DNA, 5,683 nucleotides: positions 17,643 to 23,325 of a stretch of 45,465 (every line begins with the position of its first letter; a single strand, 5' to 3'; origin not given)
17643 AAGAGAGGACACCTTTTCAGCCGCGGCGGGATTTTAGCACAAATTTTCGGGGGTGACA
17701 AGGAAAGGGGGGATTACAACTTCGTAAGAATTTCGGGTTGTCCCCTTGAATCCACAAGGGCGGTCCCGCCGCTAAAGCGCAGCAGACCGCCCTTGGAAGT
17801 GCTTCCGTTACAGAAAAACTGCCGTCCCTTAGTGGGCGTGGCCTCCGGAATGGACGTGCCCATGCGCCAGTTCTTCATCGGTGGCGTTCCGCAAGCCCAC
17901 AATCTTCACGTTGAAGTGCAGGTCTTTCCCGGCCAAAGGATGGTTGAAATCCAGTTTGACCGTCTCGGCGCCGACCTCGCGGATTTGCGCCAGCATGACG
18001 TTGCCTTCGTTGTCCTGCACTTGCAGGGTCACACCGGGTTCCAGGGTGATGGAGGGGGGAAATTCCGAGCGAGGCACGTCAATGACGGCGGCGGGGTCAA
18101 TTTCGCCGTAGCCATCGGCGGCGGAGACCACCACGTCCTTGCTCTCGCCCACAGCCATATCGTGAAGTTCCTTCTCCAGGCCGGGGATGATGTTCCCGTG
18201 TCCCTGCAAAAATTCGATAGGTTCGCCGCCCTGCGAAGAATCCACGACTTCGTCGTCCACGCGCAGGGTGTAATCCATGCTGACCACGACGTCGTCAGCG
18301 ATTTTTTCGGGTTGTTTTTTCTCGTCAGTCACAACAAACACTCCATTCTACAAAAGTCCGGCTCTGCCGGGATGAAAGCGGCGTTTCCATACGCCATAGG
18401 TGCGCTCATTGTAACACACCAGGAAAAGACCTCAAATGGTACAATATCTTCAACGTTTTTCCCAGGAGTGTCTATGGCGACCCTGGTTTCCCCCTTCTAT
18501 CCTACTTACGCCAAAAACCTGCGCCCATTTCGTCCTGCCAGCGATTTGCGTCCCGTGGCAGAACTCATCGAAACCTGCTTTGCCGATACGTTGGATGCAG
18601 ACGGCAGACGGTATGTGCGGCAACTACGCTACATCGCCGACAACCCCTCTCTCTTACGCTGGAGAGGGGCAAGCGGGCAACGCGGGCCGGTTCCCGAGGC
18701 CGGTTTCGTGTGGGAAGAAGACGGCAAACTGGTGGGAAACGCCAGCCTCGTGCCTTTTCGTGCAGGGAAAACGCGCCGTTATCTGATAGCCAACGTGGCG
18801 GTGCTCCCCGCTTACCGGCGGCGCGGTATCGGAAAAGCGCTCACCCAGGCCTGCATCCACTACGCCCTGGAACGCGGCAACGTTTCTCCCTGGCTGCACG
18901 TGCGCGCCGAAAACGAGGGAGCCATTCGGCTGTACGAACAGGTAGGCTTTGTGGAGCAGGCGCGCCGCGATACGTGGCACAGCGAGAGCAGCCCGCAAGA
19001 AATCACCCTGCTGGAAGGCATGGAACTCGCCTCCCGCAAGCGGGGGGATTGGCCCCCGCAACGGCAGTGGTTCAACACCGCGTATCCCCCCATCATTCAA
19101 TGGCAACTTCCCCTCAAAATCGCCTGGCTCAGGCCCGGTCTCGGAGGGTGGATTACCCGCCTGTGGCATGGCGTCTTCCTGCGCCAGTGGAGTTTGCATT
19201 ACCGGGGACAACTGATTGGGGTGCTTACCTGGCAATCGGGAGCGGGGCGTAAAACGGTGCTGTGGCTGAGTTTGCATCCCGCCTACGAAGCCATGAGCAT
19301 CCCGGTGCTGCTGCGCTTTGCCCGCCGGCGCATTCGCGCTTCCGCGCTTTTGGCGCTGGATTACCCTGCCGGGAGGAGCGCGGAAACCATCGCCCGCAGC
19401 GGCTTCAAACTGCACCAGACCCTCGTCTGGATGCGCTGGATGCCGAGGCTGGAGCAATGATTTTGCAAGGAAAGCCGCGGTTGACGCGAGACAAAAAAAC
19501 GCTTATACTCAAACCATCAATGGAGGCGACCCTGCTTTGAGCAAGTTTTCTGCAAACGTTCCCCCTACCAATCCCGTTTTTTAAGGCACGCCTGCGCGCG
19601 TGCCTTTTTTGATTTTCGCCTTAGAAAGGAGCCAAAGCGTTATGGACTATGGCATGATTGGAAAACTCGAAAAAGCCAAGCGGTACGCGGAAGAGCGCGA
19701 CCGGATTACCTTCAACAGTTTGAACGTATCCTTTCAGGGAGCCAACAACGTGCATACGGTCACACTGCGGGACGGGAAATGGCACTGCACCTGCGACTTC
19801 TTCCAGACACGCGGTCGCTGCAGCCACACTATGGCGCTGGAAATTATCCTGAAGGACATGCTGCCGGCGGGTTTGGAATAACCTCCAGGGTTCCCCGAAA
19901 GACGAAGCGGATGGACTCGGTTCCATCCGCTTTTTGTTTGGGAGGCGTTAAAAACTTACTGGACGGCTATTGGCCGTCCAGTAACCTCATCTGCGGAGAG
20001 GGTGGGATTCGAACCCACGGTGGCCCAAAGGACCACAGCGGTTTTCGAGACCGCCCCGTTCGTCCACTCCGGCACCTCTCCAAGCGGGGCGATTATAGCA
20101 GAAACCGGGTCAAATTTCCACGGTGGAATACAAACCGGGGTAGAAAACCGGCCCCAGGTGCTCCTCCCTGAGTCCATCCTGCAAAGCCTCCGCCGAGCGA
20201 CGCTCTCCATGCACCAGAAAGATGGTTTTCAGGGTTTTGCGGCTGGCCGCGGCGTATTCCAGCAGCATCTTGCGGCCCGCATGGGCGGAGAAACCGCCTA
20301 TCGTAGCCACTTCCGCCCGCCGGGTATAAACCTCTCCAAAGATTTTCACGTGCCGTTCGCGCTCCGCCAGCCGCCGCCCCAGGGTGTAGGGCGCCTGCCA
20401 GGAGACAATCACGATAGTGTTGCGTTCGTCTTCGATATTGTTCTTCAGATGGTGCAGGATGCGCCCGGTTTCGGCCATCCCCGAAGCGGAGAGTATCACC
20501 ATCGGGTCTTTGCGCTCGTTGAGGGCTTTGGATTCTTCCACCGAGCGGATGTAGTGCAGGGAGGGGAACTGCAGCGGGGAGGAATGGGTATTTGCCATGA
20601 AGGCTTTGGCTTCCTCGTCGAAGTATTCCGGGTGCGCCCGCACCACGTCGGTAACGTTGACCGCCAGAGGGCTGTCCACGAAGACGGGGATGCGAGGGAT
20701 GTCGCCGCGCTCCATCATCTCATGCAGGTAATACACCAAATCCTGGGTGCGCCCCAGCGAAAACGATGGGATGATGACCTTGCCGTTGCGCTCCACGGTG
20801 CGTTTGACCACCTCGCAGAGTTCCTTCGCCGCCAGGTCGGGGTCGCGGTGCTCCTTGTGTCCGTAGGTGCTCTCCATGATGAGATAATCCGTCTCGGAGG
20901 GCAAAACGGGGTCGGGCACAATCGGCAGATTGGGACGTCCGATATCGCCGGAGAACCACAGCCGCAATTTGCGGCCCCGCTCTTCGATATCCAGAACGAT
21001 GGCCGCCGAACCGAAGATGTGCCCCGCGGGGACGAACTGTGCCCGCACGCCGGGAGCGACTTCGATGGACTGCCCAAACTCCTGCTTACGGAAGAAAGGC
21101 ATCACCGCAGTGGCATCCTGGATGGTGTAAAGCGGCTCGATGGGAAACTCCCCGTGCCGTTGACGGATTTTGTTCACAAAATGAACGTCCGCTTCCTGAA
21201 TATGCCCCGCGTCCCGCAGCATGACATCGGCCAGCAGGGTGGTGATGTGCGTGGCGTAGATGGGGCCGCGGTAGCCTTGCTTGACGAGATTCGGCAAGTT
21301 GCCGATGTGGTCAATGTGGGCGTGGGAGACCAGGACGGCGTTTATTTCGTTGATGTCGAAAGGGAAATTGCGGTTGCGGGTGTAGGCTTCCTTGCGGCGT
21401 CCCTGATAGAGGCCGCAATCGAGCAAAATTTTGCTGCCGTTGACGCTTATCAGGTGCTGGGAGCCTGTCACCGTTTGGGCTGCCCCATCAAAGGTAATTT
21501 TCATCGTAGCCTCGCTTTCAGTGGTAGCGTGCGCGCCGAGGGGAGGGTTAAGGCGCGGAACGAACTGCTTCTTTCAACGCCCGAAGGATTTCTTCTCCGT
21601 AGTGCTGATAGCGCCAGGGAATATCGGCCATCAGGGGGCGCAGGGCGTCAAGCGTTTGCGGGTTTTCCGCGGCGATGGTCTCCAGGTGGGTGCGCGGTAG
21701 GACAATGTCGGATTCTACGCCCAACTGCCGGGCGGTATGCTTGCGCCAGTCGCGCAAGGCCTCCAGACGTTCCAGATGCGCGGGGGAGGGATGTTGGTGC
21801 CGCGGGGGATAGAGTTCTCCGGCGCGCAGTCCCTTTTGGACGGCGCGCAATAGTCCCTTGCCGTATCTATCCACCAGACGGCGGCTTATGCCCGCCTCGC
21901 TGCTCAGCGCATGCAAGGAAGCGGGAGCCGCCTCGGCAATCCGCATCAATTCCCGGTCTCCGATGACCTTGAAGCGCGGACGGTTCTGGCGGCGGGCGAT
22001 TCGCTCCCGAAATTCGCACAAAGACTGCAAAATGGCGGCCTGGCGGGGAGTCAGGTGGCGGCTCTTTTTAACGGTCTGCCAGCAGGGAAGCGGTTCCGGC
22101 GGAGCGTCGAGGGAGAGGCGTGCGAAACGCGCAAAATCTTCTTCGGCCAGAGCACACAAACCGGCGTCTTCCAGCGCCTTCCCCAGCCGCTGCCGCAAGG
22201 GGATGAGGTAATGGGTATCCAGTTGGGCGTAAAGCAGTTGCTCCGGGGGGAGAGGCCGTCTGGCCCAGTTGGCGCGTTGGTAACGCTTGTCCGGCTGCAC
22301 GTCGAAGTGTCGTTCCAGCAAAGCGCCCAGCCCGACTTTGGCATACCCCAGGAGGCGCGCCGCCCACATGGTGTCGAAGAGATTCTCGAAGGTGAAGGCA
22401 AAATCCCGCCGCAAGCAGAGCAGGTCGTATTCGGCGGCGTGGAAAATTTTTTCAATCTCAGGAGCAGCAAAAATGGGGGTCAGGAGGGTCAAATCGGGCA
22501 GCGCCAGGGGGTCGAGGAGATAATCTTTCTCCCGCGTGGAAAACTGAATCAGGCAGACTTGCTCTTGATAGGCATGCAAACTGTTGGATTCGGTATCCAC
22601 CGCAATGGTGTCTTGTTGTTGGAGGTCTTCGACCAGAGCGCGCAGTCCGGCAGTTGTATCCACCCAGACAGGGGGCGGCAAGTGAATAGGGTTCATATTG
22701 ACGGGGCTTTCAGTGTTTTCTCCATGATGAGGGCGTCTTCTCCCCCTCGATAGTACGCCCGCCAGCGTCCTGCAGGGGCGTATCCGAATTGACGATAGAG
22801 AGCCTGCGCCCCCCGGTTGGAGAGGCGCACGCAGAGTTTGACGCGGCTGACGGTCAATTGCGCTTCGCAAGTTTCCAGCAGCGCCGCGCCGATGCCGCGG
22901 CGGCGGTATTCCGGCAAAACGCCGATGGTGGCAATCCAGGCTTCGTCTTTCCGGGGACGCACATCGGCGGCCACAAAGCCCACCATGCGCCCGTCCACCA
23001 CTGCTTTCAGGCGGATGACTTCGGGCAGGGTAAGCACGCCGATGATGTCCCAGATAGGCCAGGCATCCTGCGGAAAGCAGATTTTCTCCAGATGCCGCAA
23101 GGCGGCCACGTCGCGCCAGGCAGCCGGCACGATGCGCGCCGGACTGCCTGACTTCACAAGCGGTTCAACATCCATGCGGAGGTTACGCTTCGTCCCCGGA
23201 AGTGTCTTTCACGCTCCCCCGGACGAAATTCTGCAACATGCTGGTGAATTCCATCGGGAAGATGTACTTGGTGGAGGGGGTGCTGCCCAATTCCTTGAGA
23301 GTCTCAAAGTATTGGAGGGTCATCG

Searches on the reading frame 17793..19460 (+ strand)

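Call 24: search_protein_families(library=pfam, proteins=[window:17793-19460:+])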
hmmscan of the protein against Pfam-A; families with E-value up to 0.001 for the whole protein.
window:17793-19460:+ (555 aa): 8 families
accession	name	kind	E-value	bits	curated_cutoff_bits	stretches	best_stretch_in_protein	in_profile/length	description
PF00583.31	Acetyltransf_1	-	3.8e-21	76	20.7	1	301-386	32-116/116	Acetyltransferase (GNAT) family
PF13508.13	Acetyltransf_7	-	2.7e-15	56.9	27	1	305-388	6-84/84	Acetyltransferase (GNAT) domain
PF13673.13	Acetyltransf_10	-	5.8e-10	39.7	23.6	1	305-390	34-111/128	Acetyltransferase (GNAT) domain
PF08445.16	FR47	-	1.3e-08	35.1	22.1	1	332-389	24-80/86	FR47-like protein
PF13527.13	Acetyltransf_9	-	3.4e-06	27.5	25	1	249-385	7-123/127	Acetyltransferase (GNAT) domain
PF13302.13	Acetyltransf_3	-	2.4e-05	25.5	25.4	1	243-387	4-138/138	Acetyltransferase (GNAT) domain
PF12746.13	GNAT_acetyltran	-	0.00017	21.8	26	1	304-388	159-236/243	GNAT acetyltransferase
PF24553.2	Rv0428c_C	-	0.00035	20.7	27.2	1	328-392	157-221/224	Probable histone acetyltransferase Rv0428c C-terminal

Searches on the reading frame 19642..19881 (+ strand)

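Call 24: search_protein_families(library=pfam, proteins=[window:19642-19881:+])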
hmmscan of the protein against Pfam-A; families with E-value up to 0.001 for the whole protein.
window:19642-19881:+ (79 aa): 1 family
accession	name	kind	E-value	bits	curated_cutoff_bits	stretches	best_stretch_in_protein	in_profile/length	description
PF04434.22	SWIM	-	2.1e-06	27.6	19.6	1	38-68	1-35/38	SWIM zinc finger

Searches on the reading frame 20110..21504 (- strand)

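Call 24: search_protein_families(library=pfam, proteins=[window:20110-21504:-])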
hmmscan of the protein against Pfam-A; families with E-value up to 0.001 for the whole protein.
window:20110-21504:- (464 aa): 5 families
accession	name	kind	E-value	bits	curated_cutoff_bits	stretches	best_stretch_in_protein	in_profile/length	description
PF10996.14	Beta-Casp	-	6e-41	140.2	27.7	1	253-379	1-120/120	Beta-Casp domain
PF07521.17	RMMBL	-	6.5e-13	48.9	21.6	1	394-456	3-63/63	Zn-dependent metallo-hydrolase RNA specificity domain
PF00753.33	Lactamase_B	-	6.4e-10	39.7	22.7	1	16-96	8-86/196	Metallo-beta-lactamase superfamily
PF12706.13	Lactamase_B_2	-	1.6e-09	38.1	27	1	25-189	2-144/200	Beta-lactamase superfamily domain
PF16661.11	Lactamase_B_6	-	5.2e-08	32.9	27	1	18-107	1-94/193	Metallo-beta-lactamase superfamily domain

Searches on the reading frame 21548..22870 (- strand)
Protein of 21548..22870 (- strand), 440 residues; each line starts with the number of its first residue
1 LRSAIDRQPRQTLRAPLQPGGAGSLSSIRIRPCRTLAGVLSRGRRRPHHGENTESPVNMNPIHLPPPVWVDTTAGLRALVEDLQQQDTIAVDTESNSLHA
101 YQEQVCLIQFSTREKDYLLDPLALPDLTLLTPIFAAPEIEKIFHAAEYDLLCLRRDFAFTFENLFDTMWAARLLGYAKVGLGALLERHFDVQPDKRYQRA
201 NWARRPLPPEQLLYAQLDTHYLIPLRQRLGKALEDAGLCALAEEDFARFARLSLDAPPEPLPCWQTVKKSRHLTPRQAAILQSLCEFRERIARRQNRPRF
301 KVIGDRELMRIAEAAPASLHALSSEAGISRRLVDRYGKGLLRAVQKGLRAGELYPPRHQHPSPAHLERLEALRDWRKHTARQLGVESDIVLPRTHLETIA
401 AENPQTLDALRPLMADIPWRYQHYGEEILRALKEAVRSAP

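Call 24: search_protein_families(library=pfam, proteins=[window:21548-22870:-])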
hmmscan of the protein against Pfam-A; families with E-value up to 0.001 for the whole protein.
window:21548-22870:- (440 aa): 2 families
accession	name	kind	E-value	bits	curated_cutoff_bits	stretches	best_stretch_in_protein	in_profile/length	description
PF01612.26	DNA_pol_A_exo1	-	1.1e-46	159.2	23.6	1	68-234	2-173/173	3'-5' exonuclease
PF00570.28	HRDC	-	2.5e-30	104.7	23.8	2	277-344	1-68/68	HRDC domain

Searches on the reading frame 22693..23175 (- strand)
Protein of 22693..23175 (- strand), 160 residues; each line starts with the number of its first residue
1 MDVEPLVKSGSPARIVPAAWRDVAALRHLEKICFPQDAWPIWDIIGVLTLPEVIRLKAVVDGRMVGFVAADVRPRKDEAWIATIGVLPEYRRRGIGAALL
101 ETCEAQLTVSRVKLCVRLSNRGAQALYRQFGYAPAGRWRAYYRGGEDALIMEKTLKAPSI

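Call 24: search_protein_families(library=pfam, proteins=[window:22693-23175:-])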
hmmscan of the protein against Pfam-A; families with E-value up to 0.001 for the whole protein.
window:22693-23175:- (160 aa): 5 families
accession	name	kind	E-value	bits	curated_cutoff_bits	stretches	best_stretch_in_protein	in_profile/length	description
PF00583.31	Acetyltransf_1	-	7.4e-17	62.1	20.7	1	56-132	37-116/116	Acetyltransferase (GNAT) family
PF13508.13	Acetyltransf_7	-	8.6e-14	52.1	27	1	59-133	9-83/84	Acetyltransferase (GNAT) domain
PF13673.13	Acetyltransf_10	-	4e-09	37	23.6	1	56-152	34-125/128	Acetyltransferase (GNAT) domain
PF08445.16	FR47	-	0.00016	22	22.1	1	71-134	14-79/86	FR47-like protein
PF13527.13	Acetyltransf_9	-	0.00029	21.3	25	1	79-134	73-126/127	Acetyltransferase (GNAT) domain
